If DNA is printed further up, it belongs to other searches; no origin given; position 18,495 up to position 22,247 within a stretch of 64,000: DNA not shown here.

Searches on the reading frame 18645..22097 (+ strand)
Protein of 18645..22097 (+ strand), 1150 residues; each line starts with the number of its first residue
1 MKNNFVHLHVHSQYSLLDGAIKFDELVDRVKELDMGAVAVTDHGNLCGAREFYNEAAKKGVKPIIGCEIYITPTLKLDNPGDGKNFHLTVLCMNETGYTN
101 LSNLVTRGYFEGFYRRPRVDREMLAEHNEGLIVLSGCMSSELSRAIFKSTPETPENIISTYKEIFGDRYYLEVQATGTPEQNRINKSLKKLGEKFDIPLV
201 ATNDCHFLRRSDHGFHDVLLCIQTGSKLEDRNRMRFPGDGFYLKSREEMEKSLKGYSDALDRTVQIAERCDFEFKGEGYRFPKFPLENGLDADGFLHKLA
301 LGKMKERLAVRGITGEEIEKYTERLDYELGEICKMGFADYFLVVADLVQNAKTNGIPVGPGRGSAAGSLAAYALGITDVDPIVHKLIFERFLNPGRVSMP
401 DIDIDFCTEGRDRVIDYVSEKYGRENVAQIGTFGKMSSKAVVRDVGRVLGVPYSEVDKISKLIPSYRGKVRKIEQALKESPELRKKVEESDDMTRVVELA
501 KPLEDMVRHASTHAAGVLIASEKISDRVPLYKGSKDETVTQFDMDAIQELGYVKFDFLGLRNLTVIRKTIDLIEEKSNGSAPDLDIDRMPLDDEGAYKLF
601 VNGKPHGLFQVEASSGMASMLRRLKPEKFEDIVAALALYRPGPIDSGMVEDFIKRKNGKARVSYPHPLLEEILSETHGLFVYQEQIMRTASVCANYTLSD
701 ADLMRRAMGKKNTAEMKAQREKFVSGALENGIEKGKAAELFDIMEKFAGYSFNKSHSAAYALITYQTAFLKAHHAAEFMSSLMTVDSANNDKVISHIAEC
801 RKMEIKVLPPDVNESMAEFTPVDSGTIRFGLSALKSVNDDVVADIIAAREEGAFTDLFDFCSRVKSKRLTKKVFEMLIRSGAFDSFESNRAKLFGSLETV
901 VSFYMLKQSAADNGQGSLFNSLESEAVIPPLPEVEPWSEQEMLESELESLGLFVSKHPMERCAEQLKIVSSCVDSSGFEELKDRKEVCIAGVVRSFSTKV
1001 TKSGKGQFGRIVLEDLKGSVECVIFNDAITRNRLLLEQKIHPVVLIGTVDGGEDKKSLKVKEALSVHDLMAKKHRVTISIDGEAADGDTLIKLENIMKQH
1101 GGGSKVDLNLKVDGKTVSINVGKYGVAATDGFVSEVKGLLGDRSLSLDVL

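Call 54: list_cluster_members(proteins=[window:18645-22097:+, window:22080-24479:-, window:24479-25669:-])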
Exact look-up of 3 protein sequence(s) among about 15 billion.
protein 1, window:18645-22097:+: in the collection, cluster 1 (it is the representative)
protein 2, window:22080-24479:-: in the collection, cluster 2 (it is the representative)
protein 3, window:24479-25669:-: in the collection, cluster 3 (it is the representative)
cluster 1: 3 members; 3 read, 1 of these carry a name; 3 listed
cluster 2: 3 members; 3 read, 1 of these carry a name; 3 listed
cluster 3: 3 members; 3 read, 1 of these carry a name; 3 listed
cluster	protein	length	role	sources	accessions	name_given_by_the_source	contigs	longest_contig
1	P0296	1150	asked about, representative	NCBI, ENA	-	-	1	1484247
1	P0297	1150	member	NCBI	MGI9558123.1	MAG: DNA polymerase III subunit alpha [Thermodesulfobacteriota bacterium]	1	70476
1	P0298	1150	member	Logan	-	-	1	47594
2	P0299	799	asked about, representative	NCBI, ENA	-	-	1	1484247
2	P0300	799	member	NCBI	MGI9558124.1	MAG: ComEC/Rec2 family competence protein [Thermodesulfobacteriota bacterium]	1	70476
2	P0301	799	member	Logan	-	-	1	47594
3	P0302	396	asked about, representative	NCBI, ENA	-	-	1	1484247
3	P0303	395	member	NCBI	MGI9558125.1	MAG: 2-C-methyl-D-erythritol 2,4-cyclodiphosphate synthase [Thermodesulfobacteriota ...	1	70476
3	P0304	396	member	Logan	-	-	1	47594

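Call 57: find_encoding_contigs(protein=P0303, flank=8000, max_places=4)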
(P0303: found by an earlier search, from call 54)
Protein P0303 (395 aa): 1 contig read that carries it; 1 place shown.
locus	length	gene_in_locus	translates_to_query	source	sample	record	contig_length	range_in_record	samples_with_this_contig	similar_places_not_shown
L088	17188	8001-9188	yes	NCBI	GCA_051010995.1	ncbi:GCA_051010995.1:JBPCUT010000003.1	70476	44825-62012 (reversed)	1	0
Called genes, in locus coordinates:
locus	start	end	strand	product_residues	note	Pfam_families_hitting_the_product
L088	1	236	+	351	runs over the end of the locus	PF13289:SIR2_2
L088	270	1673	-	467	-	-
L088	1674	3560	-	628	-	PF02086:MethyltransfD12, PF03602:Cons_hypoth95 (faint), PF01555:N6_N4_Mtase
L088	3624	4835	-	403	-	PF08886:GshA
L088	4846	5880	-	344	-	PF13462:Thioredoxin_4, PF01323:DSBA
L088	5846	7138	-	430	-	PF00206:Lyase_1, PF10397:ADSL_C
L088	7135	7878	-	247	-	PF00753:Lactamase_B, PF23023:Anti-Pycsar_Apyc1 (weak), PF12706:Lactamase_B_2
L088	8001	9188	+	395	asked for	PF01128:IspD, PF12804:NTP_transf_3, PF02542:YgbB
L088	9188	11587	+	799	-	PF13567:DUF4131, PF03772:Competence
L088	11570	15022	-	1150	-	PF02811:PHP, PF07733:DNA_pol3_alpha, PF17657:DNA_pol3_finger, PF14579:HHH_6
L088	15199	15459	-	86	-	PF00076:RRM_1, PF28442:DUF8400 (weak)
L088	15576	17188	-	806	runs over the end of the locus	PF02190:LON_substr_bdg, PF00004:AAA, PF07728:AAA_5 (weak), PF22667:Lon_lid, PF05362:Lon_C, PF13541:ChlI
